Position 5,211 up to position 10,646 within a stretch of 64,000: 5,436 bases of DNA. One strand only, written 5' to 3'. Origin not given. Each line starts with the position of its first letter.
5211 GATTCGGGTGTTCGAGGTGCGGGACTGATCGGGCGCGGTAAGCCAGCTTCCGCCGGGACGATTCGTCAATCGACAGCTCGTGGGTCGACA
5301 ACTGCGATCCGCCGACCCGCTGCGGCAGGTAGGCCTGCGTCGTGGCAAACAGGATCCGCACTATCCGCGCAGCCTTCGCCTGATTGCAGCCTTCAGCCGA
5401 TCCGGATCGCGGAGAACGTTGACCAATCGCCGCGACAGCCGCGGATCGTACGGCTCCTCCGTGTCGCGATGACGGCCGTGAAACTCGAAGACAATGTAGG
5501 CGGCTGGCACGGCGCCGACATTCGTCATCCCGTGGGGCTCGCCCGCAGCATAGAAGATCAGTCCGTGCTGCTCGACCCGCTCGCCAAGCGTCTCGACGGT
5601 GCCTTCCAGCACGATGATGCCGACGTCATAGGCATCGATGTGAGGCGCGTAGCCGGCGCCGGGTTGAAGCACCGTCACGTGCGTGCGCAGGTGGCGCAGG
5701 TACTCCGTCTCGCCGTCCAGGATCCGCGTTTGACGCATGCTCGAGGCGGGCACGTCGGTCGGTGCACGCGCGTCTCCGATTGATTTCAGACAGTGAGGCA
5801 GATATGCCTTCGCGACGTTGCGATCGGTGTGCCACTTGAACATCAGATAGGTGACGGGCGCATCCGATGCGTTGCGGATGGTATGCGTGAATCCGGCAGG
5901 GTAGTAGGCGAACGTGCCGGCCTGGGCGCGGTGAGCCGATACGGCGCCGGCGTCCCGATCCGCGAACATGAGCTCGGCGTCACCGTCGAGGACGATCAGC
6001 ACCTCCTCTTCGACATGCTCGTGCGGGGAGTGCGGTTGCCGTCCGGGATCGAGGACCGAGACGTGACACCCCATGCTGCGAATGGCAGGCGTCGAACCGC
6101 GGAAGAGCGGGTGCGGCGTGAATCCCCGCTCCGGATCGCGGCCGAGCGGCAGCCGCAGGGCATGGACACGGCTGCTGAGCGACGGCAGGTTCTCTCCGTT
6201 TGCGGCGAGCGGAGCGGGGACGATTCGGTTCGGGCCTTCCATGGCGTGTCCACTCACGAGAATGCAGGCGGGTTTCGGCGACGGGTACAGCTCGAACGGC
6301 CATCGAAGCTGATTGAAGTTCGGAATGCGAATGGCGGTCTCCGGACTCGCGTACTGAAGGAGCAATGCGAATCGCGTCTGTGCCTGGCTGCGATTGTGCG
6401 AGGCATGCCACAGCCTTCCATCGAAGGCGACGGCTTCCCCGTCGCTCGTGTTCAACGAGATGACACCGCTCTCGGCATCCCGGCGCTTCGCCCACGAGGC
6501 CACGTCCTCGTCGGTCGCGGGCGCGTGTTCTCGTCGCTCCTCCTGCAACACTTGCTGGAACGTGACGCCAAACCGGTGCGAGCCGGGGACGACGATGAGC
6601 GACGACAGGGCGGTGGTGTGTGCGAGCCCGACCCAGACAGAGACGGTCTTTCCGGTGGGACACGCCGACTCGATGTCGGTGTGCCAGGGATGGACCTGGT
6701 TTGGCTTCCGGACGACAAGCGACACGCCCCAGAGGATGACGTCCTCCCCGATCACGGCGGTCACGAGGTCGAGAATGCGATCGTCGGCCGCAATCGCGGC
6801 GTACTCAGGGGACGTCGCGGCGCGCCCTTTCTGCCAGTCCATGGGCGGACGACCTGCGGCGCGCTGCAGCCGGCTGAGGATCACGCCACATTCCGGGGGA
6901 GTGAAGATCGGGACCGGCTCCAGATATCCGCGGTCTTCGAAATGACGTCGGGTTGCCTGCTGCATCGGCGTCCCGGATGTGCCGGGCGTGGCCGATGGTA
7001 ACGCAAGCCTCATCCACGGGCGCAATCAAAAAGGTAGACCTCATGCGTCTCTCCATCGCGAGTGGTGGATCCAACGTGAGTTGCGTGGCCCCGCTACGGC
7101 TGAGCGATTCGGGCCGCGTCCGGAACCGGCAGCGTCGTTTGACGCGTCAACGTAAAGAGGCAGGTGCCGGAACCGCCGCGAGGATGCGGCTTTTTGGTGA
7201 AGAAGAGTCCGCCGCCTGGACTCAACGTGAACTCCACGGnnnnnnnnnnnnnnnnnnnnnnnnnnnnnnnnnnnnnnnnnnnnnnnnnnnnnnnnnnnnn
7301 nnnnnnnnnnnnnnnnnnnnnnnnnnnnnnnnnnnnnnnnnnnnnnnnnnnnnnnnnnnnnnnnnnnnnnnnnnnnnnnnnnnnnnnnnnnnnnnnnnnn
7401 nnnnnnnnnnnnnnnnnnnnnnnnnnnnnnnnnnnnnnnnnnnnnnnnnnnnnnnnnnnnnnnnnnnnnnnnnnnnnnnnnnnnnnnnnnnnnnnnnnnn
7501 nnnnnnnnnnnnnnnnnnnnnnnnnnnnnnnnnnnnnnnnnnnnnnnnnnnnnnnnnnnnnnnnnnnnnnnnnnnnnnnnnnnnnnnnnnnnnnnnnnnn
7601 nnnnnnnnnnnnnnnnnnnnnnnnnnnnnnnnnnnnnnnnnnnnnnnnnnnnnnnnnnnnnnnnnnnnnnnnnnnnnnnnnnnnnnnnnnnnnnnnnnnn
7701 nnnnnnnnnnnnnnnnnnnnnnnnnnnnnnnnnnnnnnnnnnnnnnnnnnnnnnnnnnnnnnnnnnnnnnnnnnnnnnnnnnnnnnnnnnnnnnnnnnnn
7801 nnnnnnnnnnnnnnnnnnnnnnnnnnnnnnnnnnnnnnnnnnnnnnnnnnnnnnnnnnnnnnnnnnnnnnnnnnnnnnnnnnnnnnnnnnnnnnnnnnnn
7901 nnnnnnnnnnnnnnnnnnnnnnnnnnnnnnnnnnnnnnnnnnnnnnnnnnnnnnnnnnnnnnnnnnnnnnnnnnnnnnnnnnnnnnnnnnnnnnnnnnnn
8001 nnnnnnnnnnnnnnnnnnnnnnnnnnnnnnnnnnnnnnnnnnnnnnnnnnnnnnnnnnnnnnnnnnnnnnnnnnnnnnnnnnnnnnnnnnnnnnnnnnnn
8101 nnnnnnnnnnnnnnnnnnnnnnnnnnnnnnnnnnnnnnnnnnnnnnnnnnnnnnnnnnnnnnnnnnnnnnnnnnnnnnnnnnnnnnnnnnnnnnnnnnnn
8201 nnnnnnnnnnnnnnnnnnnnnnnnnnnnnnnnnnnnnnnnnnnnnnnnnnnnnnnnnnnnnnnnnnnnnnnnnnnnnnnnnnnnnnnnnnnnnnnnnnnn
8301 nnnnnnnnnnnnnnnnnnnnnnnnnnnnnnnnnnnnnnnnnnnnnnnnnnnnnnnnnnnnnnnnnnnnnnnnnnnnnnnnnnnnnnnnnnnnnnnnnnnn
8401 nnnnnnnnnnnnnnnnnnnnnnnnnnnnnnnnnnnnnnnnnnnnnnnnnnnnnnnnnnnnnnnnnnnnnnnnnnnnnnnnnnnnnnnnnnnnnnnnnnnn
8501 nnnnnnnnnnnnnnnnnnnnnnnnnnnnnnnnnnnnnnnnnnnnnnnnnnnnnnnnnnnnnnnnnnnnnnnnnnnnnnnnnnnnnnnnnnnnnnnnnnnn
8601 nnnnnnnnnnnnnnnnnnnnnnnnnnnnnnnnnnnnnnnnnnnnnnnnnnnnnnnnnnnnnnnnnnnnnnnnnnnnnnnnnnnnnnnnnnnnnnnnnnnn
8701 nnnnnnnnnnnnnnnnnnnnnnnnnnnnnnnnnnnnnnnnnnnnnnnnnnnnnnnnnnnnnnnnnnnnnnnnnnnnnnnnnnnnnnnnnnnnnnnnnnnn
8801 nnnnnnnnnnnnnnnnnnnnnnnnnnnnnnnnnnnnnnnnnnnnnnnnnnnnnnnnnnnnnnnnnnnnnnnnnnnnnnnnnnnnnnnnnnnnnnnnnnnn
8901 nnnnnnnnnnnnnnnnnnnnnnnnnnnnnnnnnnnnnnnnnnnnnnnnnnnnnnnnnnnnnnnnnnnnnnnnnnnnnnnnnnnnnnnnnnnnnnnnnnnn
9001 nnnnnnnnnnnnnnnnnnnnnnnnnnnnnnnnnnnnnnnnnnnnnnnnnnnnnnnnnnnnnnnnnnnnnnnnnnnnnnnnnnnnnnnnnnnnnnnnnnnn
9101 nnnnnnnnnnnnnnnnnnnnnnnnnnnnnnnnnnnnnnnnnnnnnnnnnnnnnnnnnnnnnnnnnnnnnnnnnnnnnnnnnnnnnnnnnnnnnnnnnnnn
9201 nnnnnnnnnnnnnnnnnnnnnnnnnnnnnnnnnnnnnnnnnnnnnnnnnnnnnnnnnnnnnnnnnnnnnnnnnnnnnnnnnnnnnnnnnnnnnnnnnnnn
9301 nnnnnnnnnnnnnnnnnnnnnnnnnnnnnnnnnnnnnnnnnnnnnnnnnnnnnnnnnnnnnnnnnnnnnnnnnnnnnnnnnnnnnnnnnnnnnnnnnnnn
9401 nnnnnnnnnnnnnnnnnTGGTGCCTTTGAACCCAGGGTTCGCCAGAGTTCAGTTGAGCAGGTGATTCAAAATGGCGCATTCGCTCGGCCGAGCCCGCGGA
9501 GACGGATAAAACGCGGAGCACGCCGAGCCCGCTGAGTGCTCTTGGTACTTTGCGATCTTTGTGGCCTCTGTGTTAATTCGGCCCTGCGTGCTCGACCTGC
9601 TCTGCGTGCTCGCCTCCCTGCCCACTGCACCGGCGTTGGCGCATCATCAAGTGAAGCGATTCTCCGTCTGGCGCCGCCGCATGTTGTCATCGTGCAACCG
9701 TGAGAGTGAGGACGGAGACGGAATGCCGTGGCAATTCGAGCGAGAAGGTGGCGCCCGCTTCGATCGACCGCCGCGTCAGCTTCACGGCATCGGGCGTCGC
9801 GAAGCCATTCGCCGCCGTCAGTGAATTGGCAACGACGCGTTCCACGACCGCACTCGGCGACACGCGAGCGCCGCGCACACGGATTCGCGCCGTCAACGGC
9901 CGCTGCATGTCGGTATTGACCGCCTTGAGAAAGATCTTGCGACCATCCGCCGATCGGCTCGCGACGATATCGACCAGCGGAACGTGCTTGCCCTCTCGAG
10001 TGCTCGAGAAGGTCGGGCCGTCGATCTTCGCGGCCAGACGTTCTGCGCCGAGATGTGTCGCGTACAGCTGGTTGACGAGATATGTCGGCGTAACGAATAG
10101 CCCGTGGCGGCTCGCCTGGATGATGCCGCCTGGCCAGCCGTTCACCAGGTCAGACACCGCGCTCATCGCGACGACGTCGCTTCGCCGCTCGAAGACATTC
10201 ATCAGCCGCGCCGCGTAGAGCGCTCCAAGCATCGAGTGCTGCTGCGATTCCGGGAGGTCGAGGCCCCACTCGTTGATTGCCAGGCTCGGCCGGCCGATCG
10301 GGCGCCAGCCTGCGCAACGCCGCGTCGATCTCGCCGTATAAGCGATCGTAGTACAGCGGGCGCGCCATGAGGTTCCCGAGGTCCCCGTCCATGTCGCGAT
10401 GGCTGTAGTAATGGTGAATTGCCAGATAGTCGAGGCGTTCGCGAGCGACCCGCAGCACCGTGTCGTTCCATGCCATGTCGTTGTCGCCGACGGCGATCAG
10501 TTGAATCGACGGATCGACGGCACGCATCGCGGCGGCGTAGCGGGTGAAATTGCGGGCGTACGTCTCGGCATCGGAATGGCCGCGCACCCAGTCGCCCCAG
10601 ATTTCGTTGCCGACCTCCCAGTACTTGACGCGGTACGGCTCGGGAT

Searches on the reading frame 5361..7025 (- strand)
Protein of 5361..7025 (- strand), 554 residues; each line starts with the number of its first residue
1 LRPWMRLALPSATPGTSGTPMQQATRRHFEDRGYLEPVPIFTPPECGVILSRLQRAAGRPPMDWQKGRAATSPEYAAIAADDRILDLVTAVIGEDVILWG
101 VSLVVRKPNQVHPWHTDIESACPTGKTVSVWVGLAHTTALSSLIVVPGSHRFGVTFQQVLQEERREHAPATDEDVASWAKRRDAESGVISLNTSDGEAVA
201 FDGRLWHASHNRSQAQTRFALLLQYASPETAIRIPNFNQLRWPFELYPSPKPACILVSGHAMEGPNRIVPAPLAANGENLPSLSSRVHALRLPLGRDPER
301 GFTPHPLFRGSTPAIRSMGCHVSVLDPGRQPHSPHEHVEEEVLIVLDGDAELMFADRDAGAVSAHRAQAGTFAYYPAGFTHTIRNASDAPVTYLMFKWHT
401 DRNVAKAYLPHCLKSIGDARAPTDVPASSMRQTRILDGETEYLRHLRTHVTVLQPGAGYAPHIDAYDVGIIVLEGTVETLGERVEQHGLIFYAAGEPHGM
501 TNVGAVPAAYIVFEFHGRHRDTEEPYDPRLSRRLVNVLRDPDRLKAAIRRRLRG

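Call 42: search_protein_families(library=pfam, proteins=[window:5361-7025:-])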
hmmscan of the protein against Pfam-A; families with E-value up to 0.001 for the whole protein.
window:5361-7025:- (554 aa): 5 families
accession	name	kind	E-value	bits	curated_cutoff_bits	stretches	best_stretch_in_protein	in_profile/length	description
PF07883.17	Cupin_2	-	1.4e-18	66.7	27.2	2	323-395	3-68/70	Cupin domain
PF05721.19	PhyH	-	1.5e-13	52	22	1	70-218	56-211/213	Phytanoyl-CoA dioxygenase (PhyH)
PF00190.28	Cupin_1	-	1.1e-05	25.5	22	1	333-404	47-121/151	Cupin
PF02311.25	AraC_binding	-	2.1e-05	24.7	21.1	1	332-398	16-76/135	AraC-like ligand binding domain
PF12973.13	Cupin_7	-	0.00068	19.9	27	0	333-399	47-103/105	ChrR Cupin-like domain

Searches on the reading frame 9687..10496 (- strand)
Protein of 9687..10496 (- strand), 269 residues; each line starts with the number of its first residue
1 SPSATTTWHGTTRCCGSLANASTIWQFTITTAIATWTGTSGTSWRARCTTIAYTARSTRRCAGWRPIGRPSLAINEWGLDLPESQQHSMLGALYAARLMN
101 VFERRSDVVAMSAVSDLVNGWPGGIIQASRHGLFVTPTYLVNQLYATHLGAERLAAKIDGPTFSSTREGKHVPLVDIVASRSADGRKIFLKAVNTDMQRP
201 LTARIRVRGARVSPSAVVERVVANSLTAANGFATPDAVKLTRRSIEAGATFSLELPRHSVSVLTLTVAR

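Call 44: search_protein_families(library=pfam, proteins=[window:9687-10496:-])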
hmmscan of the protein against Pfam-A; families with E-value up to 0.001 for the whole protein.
window:9687-10496:- (269 aa): 1 family
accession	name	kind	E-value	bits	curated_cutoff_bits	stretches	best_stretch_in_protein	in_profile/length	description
PF06964.18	Alpha-L-AF_C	-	2.3e-23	83.7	27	1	76-259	2-165/165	Alpha-L-arabinofuranosidase C-terminal domain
